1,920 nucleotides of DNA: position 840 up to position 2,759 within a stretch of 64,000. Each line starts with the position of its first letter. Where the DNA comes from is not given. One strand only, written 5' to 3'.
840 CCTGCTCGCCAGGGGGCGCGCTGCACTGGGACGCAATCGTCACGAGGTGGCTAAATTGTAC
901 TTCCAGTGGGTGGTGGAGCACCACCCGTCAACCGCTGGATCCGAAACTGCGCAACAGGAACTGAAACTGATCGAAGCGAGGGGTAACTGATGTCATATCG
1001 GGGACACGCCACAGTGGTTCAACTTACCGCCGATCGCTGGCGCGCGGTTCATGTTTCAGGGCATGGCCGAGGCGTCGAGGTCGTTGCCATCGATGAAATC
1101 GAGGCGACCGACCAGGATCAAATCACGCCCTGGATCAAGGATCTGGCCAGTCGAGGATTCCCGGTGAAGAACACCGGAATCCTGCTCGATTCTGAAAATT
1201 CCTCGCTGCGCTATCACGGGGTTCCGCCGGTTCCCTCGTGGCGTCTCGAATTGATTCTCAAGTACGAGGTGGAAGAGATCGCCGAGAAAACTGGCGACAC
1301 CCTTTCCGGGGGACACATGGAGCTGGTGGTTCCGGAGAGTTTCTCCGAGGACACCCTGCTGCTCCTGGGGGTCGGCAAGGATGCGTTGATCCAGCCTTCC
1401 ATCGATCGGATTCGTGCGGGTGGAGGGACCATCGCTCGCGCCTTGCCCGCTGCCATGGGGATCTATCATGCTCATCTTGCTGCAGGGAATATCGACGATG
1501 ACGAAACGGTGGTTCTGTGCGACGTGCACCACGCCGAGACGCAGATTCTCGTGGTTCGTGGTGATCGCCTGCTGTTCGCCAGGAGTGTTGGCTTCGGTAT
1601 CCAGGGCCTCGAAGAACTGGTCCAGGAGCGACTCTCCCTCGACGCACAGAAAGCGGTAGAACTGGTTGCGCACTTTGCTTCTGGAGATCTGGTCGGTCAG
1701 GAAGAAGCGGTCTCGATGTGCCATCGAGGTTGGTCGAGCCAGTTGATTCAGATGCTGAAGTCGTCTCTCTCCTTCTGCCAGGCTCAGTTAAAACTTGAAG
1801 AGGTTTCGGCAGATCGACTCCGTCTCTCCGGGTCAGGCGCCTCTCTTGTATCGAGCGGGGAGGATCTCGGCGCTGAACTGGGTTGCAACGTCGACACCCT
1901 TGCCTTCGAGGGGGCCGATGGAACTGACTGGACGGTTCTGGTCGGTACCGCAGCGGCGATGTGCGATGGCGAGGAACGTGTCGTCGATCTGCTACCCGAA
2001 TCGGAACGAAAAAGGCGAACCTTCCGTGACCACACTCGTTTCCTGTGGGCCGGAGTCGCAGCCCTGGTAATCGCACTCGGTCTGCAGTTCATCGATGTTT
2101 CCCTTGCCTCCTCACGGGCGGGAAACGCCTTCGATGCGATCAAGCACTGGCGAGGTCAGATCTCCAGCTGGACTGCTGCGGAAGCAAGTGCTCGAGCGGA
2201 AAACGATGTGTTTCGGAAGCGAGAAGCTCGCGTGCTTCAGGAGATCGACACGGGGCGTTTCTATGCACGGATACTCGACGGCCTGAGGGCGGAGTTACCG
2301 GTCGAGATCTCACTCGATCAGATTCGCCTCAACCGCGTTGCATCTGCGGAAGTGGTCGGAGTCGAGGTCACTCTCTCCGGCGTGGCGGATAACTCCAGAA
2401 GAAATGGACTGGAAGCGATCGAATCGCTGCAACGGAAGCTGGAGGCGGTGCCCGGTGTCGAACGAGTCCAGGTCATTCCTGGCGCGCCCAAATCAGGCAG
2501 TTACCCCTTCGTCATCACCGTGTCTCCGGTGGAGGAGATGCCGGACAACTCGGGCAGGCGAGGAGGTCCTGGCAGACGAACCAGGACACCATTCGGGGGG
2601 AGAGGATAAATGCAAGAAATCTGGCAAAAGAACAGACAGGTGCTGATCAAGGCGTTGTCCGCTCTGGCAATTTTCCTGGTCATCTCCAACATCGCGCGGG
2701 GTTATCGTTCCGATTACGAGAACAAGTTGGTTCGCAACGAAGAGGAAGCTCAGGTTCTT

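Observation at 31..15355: Ten-gene translationally coupled pseudopilus/assembly operon without secretin, ATPase or platform genes nearby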

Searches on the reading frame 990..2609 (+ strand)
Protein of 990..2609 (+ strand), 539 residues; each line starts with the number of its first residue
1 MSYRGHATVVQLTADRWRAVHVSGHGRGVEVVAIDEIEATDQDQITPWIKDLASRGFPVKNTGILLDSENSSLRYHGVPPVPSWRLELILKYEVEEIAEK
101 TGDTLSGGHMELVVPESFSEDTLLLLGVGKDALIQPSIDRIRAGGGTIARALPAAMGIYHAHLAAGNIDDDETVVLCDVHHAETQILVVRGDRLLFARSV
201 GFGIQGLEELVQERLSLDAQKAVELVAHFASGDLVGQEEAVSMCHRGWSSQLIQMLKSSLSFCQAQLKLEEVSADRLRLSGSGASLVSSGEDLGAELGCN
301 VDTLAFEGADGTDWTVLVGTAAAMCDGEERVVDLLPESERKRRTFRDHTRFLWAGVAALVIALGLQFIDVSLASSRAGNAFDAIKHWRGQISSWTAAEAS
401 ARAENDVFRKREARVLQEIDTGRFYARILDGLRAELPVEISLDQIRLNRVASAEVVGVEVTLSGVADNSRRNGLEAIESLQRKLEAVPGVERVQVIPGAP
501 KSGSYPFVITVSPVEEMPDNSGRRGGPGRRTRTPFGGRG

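Call 4: search_protein_families(library=pfam, proteins=[window:990-2609:+], max_evalue=0.1)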
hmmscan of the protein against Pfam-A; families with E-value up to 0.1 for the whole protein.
window:990-2609:+ (539 aa): 1 family
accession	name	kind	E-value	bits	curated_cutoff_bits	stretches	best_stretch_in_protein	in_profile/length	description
PF11104.14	PilM_2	-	0.0025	17.3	27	1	154-294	164-295/340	Type IV pilus assembly protein PilM;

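Call 7: find_encoding_contigs(protein=window:990-2606:+, flank=10000, max_places=6)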
Protein window:990-2606:+ (539 aa): no gene with exactly this product is on record in the collection.

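Call 8: find_homologous_proteins(query=window:990-2606:+)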
Query window:990-2606:+ (539 aa): 21 proteins with E <= 0.001 among 8000 candidates.
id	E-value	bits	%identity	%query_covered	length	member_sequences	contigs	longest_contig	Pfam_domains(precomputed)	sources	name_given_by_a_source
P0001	0.0e+0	1111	92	100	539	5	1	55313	-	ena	-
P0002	1.5e-218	745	63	100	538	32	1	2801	-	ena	-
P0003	4.7e-217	740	64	100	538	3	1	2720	-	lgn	-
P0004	4.3e-212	723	59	100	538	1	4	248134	-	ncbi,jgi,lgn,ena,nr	ncbi:MAG TPA: hypothetical protein EYO84_01670 [Planctomycetes bacterium]|nr:hypothetical protein [P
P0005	7.0e-211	719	60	100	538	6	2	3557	-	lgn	-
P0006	3.0e-210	717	60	100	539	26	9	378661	-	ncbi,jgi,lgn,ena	jgi:hypothetical protein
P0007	2.4e-208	711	60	100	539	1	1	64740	-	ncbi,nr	ncbi:MAG: hypothetical protein OSB09_00900 [Planctomycetota bacterium]|nr:hypothetical protein [Plan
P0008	6.1e-208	710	58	100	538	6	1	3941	-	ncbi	ncbi:MAG: hypothetical protein AAEJ65_07215 [Planctomycetota bacterium]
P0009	1.8e-206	705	59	100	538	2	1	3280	-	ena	-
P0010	4.3e-202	690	58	100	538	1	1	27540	PF11104.15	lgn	-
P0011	2.2e-198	678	56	100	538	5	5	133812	PF11104.15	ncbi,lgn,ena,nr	ncbi:MAG: hypothetical protein VYD70_08960 [Planctomycetota bacterium]|nr:hypothetical protein [Plan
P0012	3.8e-194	664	55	100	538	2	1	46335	-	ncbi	-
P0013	6.1e-173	594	52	97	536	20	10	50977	PF11104.15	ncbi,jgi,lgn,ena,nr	ncbi:MAG: pilus assembly protein PilM [Planctomycetia bacterium]|jgi:hypothetical protein|nr:pilus a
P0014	5.9e-169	581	59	88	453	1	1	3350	-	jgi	jgi:hypothetical protein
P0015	1.3e-167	577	52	99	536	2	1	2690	PF11104.15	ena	-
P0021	1.1e-26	112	25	89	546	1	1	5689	PF06723.20,PF14450.13,PF11104.15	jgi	-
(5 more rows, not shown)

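Call 9: find_encoding_contigs(protein=P0001, flank=10000, max_places=3)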
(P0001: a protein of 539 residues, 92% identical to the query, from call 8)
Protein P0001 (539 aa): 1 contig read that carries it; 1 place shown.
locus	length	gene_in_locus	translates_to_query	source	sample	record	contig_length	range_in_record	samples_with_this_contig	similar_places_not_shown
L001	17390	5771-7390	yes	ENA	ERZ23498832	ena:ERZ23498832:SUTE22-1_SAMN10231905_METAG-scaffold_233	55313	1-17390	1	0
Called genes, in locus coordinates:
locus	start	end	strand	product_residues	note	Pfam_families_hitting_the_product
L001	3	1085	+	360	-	?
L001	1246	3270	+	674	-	PF00498:FHA, PF16697:Yop-YscD_cpl, PF01590:GAF, PF13185:GAF_2, PF13492:GAF_3, PF00158:Sigma54_activat, PF14532:Sigma54_activ_2, PF07728:AAA_5, +2 more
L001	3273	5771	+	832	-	PF00498:FHA, PF16697:Yop-YscD_cpl, PF00498:FHA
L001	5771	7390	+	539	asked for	-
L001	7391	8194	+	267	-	-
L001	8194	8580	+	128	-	-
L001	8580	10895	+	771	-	PF13428:TPR_14 (faint), PF00515:TPR_1 (faint), PF07719:TPR_2 (faint), PF13181:TPR_8 (faint), PF13431:TPR_17 (faint), PF14559:TPR_19 (faint), PF13174:TPR_6 (faint), PF13432:TPR_16 (weak), +1 more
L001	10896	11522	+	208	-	PF07963:N_methyl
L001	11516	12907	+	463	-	PF07963:N_methyl (weak), PF13385:Laminin_G_3 (weak)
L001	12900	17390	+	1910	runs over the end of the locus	-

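Call 10: find_encoding_contigs(protein=P0006, flank=10000, max_places=3)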
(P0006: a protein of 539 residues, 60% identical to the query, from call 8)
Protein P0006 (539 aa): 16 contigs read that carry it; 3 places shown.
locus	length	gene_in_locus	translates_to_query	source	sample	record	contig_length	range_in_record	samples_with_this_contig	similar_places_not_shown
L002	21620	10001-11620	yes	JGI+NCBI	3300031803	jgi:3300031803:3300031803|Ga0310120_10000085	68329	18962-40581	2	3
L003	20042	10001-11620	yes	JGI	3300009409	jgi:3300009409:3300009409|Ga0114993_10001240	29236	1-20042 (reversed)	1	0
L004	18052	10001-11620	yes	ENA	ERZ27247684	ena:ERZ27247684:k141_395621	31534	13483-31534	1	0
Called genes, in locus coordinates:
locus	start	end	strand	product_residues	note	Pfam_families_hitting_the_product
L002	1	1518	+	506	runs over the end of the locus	PF07969:Amidohydro_3, PF01979:Amidohydro_1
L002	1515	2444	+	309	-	PF01244:Peptidase_M19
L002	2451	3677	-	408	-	-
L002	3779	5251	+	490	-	PF02113:Peptidase_S13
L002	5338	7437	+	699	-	PF00498:FHA, PF16697:Yop-YscD_cpl, PF13185:GAF_2, PF13492:GAF_3, PF01590:GAF, PF00158:Sigma54_activat, PF14532:Sigma54_activ_2, PF25601:AAA_lid_14, +2 more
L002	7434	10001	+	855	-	-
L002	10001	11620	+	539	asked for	-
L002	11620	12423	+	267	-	-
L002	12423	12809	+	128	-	-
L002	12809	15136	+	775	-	PF13428:TPR_14 (faint), PF13432:TPR_16 (faint), PF14559:TPR_19 (faint)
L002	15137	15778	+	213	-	PF07963:N_methyl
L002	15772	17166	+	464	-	-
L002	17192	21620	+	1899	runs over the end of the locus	-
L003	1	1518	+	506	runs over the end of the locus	PF07969:Amidohydro_3, PF01979:Amidohydro_1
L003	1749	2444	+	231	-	PF01244:Peptidase_M19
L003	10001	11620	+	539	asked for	-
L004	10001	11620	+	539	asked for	-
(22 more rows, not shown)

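Call 11: search_protein_families(library=ncbifam, proteins=[window:990-2609:+], max_evalue=0.1)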
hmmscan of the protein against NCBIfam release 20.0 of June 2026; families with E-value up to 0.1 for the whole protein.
window:990-2609:+ (539 aa): 2 families
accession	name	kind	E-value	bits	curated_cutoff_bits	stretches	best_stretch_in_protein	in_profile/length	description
TIGR01175.1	pilM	subfamily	2.7e-09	36.5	133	1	171-301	186-310/348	type IV pilus assembly protein PilM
NF045709.1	Amuc_1101_fam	equivalog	1.8e-06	27.1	650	1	313-436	338-461/608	Amuc_1101 family PilM-like pilus complex protein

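Call 14: find_encoding_contigs(protein=P0013, flank=10000, max_places=2)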
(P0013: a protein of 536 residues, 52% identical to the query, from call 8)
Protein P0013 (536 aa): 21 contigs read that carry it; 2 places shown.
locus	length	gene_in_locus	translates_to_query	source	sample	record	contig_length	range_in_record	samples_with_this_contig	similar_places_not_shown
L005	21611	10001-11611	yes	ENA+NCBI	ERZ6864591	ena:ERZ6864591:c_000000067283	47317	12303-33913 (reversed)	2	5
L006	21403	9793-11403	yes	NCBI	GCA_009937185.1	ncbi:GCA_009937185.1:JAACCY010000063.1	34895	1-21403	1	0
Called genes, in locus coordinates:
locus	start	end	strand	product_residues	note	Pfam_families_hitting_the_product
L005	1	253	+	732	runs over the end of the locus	-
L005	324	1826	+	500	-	PF07969:Amidohydro_3, PF01979:Amidohydro_1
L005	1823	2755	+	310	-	PF01244:Peptidase_M19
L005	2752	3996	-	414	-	-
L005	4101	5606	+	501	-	PF02113:Peptidase_S13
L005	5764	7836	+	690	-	PF00498:FHA, PF16697:Yop-YscD_cpl, PF01590:GAF, PF13185:GAF_2, PF13492:GAF_3, PF00158:Sigma54_activat, PF14532:Sigma54_activ_2, PF25601:AAA_lid_14, +3 more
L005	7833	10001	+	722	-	PF16697:Yop-YscD_cpl, PF00498:FHA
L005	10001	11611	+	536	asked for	PF11104:PilM_2 (faint)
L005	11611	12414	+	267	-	-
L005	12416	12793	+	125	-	-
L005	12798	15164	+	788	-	PF13428:TPR_14 (faint), PF13432:TPR_16 (faint), PF14559:TPR_19 (faint)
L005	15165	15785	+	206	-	PF07963:N_methyl, PF08334:T2SSG (faint)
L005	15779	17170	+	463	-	-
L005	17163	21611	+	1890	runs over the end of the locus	-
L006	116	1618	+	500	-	PF07969:Amidohydro_3, PF01979:Amidohydro_1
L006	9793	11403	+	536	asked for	PF11104:PilM_2 (faint)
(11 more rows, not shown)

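Call 15: find_encoding_contigs(protein=P0021, flank=10000, max_places=2)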
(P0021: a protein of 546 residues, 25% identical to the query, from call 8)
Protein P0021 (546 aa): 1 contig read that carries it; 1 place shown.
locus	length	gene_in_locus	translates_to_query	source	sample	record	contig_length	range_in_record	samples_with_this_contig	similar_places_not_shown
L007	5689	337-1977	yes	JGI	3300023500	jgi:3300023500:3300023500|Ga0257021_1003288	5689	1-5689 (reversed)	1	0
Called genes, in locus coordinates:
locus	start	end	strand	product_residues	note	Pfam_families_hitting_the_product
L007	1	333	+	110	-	?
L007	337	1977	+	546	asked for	PF11104:PilM_2, PF06723:MreB_Mbl (faint), PF14450:FtsA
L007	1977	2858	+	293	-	-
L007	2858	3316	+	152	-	-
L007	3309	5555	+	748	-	PF14559:TPR_19 (faint), PF13414:TPR_11 (faint), PF13432:TPR_16 (faint), PF07719:TPR_2 (faint), PF00515:TPR_1 (faint)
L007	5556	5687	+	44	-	?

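Call 17: find_related_loci(query=A1, collection=genome_contigs, flank=10000)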
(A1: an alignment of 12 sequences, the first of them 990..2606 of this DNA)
Query A1 (539 aa) in genome_contigs; peptide patterns used: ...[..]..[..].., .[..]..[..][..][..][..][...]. (x = any residue, [..] = any of these).
125 stretches matched a pattern; 21 encode a relative of the query (tblastn E <= 1e-3); 21 distinct loci.
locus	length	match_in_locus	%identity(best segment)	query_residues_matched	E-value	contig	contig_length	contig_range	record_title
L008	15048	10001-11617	93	1-539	0e+0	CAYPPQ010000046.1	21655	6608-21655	MAG TPA_asm: uncultured Planctomycetia bacterium isolate binchicken_co147_300 genome assembly, contig: NODE_8091_length_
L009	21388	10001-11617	60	1-539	0e+0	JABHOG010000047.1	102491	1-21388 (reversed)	MAG: Planctomycetota bacterium isolate SI037S4_bin26 k141_456265, whole genome shotgun sequence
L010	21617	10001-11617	60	1-539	0e+0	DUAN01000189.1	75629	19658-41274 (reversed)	MAG TPA_asm: Planctomycetota bacterium isolate UWMA-0276 NODE_554_length_75629_cov_0.655475, whole genome shotgun sequen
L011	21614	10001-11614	59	1-539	0e+0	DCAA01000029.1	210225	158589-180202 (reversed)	MAG TPA_asm: Planctomycetes bacterium UBA1146 UBA1146_contig_2859, whole genome shotgun sequence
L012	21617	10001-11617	60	1-539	0e+0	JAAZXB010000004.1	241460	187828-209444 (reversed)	MAG: Planctomycetota bacterium isolate bin110s NODE_4_length_241460_cov_16.087322, whole genome shotgun sequence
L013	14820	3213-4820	59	1-537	0e+0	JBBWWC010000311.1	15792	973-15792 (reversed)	MAG: Planctomycetota bacterium isolate OC6_150m_MAG_282 OC6_150m_contig_2939468, whole genome shotgun sequence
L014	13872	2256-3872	60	1-539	0e+0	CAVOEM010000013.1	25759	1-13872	MAG: Planctomycetes bacterium UBA1146 isolate CBN3_331.54 genome assembly, contig: Ga0302139_10000212, whole genome shot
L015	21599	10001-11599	64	1-534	0e+0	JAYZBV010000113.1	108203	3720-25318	MAG: Planctomycetota bacterium isolate XB_MAG1214 DB_MAG1214_0113, whole genome shotgun sequence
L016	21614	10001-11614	57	1-539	0e+0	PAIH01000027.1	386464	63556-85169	MAG: Planctomycetota bacterium isolate NAT2 98251, whole genome shotgun sequence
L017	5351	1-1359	61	86-539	0e+0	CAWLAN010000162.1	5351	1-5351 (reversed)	MAG: Planctomycetes bacterium UBA1146 isolate CB6_Bottom.63 genome assembly, contig: Ga0310122_10011657, whole genome sh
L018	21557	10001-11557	53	1-521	5e-179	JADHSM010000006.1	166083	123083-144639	MAG: Planctomycetota bacterium isolate BS30m-G49 BS307-30m-C45, whole genome shotgun sequence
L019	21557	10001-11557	52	1-521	6e-177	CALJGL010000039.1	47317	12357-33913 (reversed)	MAG: uncultured bacterium isolate S2_Bin_METABAT__259_1 genome assembly, contig: c_000000067283, whole genome shotgun se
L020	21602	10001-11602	51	1-536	1e-167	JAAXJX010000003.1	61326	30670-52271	MAG: Planctomycetia bacterium isolate SW42618_bin_2 NODE_75_length_61326_cov_17.672618, whole genome shotgun sequence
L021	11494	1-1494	51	38-535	2e-166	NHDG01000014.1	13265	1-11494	MAG: Planctomycetia bacterium TMED53 MHASMcontig_1072193, whole genome shotgun sequence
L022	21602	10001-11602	50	1-536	4e-166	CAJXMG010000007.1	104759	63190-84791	TPA_asm: uncultured bacterium isolate SRR4030075_bin.46_MetaBAT_v2.12.1_MAG genome assembly, contig: NODE_25_length_1047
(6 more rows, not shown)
